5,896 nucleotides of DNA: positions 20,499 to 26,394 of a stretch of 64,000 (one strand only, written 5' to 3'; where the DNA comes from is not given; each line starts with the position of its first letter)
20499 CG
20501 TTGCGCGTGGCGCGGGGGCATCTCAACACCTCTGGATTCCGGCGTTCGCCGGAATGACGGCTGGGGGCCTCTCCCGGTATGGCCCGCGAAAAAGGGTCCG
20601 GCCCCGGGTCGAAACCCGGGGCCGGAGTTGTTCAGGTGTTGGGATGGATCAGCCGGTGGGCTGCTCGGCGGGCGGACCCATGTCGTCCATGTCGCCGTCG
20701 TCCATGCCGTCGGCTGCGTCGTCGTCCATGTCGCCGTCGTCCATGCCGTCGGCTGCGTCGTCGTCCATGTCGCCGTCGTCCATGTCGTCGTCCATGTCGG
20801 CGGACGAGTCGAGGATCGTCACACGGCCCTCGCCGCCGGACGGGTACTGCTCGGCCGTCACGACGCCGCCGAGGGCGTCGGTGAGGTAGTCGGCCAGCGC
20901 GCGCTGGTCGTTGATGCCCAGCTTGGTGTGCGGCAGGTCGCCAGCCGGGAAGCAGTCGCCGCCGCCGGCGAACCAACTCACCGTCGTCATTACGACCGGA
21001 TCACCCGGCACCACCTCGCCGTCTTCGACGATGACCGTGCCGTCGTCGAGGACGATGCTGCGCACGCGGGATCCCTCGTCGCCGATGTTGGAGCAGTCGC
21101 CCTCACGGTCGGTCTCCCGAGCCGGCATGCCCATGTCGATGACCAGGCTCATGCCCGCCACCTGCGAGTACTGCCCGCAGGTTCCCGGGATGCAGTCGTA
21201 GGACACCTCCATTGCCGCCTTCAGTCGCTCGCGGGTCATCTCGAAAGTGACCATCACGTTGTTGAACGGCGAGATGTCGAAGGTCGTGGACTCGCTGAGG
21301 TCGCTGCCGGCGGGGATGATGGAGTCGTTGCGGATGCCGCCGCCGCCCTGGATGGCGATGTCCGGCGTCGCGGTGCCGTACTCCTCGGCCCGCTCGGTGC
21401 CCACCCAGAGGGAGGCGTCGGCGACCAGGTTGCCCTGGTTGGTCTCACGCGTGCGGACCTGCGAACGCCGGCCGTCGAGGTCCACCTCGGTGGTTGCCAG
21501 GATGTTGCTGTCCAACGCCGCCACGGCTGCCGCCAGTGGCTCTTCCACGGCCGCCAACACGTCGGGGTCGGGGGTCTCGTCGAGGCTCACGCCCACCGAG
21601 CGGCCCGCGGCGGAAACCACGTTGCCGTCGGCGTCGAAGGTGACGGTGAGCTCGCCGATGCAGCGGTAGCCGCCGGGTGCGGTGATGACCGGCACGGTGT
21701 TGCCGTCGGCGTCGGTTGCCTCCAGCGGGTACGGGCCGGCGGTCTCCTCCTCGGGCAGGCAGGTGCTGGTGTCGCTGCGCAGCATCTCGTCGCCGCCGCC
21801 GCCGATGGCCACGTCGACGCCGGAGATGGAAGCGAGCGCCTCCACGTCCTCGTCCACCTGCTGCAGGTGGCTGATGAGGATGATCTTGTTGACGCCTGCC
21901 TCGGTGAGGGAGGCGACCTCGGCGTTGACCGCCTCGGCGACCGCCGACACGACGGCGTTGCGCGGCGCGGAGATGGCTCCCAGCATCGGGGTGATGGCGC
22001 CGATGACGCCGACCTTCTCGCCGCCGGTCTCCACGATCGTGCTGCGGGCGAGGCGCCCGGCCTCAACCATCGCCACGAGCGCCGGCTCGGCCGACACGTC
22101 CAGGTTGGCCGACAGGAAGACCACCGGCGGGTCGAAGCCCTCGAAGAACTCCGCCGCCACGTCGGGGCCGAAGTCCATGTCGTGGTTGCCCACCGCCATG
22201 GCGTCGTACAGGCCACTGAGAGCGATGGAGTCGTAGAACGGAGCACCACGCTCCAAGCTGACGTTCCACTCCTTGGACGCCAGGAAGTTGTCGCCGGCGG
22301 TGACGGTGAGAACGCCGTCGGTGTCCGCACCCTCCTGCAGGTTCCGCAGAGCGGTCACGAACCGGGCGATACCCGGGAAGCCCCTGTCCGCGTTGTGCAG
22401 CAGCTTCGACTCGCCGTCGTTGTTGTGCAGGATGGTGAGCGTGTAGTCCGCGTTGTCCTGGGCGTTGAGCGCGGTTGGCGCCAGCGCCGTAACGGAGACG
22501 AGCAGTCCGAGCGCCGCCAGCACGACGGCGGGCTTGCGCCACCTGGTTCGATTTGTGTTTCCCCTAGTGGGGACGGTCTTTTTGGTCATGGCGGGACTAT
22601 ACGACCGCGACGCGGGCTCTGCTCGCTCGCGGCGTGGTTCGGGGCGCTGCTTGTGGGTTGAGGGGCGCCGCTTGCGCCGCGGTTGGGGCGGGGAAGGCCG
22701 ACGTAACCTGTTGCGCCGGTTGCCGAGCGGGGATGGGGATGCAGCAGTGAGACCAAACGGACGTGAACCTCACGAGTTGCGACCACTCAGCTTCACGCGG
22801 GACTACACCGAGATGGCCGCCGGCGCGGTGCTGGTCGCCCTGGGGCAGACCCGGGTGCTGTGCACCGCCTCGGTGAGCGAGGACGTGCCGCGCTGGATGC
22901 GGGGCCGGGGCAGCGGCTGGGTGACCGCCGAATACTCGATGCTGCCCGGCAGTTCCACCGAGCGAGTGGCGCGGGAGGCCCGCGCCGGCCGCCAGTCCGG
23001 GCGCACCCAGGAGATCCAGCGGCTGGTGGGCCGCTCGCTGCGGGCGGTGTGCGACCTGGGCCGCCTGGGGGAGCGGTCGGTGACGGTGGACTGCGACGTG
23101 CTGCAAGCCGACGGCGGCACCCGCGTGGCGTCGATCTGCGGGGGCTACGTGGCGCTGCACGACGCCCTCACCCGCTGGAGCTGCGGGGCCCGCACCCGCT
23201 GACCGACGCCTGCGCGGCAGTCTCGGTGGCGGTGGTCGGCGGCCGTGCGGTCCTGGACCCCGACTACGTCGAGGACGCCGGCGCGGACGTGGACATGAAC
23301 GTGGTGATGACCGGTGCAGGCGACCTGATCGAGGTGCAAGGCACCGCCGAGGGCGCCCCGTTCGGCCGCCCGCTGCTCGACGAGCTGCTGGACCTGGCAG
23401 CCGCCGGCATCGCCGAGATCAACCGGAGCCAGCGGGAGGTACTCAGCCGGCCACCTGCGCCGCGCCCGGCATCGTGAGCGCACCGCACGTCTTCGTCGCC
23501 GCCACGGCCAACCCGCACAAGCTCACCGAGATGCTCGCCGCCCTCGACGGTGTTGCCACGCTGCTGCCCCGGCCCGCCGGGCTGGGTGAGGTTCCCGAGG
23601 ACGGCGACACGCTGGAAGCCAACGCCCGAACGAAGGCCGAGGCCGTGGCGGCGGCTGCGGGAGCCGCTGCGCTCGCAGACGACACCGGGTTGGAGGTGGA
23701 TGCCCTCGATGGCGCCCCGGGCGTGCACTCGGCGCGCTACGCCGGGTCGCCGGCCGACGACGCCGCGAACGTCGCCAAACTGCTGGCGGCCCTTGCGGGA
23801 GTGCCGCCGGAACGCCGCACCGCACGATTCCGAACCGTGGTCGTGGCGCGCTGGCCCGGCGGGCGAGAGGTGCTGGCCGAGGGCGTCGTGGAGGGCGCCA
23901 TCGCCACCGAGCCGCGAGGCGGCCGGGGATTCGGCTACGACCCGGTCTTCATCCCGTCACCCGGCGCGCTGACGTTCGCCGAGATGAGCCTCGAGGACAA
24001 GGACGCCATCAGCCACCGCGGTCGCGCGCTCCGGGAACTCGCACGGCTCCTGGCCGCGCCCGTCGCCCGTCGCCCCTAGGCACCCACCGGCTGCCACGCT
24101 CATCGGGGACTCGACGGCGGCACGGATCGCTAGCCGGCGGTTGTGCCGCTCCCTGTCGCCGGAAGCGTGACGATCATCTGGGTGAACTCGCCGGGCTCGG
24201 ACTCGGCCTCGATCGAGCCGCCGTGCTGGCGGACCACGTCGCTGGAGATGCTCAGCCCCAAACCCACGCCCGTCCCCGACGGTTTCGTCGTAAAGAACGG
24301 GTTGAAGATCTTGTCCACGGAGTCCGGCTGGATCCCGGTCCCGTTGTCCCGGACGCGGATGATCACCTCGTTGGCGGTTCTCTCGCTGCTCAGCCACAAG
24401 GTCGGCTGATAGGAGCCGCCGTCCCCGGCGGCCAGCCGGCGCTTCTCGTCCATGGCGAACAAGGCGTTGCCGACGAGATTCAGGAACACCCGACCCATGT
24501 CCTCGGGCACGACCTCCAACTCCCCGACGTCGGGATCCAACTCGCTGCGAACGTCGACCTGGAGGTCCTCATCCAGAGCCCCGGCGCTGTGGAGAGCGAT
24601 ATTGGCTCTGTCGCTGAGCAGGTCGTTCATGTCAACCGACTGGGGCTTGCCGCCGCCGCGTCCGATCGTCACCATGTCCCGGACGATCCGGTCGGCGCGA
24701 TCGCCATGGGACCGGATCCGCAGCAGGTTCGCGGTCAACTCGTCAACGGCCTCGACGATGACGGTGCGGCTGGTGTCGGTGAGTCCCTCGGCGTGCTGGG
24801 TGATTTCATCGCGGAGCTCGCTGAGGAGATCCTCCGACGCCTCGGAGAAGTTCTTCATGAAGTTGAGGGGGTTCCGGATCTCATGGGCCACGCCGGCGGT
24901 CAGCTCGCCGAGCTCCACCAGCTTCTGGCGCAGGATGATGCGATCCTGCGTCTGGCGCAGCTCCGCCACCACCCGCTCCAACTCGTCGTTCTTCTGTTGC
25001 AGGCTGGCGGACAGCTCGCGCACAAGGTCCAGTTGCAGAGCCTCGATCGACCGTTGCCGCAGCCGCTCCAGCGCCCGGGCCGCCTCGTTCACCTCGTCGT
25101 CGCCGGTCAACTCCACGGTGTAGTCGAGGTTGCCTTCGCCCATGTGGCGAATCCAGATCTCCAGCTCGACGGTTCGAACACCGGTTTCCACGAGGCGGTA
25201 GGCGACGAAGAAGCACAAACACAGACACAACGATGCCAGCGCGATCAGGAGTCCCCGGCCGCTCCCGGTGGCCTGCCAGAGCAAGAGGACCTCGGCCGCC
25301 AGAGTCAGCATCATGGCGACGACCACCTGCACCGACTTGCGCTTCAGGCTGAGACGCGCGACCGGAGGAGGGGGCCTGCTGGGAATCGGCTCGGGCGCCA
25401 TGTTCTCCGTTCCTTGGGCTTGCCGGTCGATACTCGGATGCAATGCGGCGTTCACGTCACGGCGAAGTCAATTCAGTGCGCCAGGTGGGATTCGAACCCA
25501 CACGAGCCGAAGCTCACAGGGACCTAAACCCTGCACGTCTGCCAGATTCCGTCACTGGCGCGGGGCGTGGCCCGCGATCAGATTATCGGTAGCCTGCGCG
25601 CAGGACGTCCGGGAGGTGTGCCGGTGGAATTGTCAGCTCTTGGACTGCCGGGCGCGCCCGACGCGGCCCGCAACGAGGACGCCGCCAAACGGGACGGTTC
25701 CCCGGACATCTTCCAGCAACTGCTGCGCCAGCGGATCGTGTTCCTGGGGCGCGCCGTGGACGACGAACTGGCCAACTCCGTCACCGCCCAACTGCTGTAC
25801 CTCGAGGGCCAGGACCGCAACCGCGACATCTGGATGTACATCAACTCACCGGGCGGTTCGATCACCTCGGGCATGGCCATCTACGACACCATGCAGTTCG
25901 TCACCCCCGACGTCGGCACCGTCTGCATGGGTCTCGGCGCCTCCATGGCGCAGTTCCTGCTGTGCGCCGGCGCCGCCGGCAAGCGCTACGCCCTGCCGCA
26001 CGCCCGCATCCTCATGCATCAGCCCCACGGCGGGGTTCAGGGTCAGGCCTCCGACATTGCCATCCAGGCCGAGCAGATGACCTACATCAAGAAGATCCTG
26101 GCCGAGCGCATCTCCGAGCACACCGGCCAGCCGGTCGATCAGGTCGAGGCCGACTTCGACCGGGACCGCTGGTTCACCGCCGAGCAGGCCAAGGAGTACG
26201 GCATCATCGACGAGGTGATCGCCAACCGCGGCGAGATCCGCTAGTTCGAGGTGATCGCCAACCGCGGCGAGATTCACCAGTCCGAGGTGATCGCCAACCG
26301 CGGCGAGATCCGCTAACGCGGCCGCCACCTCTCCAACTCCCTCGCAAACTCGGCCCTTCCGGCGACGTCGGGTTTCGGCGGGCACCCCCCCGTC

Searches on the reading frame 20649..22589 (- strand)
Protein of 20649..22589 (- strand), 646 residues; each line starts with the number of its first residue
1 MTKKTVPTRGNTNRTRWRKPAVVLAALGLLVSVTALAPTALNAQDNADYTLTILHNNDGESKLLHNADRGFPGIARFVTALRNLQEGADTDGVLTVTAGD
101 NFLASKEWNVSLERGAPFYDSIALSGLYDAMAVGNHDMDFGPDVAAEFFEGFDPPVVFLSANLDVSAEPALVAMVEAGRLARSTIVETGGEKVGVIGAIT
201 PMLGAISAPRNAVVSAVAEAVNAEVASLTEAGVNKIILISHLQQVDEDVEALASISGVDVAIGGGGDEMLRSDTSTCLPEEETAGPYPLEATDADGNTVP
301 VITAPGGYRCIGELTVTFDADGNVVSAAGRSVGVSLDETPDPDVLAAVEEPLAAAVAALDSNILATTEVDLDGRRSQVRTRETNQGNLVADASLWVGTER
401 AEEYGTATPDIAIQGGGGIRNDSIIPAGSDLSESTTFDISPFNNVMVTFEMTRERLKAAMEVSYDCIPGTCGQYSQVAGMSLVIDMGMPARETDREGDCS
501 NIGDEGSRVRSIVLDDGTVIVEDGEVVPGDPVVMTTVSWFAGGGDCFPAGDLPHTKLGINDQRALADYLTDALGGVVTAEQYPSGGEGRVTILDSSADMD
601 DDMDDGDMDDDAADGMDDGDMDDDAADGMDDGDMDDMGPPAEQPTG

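Call 62: search_protein_families(library=pfam, proteins=[window:20649-22589:-], max_evalue=0.00001)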
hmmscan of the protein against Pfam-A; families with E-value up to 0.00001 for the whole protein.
window:20649-22589:- (646 aa): 1 family
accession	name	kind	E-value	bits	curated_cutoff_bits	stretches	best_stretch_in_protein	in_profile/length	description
PF02872.23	5_nucleotid_C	-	2e-16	60.9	23.6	1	365-549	3-155/158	5'-nucleotidase, C-terminal domain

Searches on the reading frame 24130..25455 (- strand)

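Call 62: search_protein_families(library=pfam, proteins=[window:24130-25455:-], max_evalue=0.00001)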
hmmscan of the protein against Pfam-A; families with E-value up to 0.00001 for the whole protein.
window:24130-25455:- (441 aa): 3 families
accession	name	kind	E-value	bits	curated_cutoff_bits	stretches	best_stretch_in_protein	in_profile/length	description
PF02518.31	HATPase_c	-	4.6e-23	82.2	26.4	1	317-434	3-110/111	Histidine kinase-, DNA gyrase B-, and HSP90-like ATPase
PF00512.31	HisKA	-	3.5e-08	33.8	26.9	1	182-263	2-59/66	His Kinase A (phospho-acceptor) domain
PF00672.30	HAMP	-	7.7e-07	29.8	25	0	98-135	13-50/53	HAMP domain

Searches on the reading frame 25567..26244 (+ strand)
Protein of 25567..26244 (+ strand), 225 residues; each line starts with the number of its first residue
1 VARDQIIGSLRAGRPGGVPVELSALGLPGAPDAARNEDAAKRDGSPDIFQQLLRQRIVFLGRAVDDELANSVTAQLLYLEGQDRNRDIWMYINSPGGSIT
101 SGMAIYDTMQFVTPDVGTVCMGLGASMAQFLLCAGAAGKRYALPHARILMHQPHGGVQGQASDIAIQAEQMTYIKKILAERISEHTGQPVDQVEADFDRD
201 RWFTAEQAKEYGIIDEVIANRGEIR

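Call 62: search_protein_families(library=pfam, proteins=[window:25567-26244:+], max_evalue=0.00001)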
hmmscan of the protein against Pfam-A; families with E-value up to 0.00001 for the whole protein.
window:25567-26244:+ (225 aa): 1 family
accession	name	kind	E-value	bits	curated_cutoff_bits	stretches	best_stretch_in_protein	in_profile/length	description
PF00574.28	CLP_protease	-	1.8e-78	263.1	20.2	1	46-220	7-181/182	Clp protease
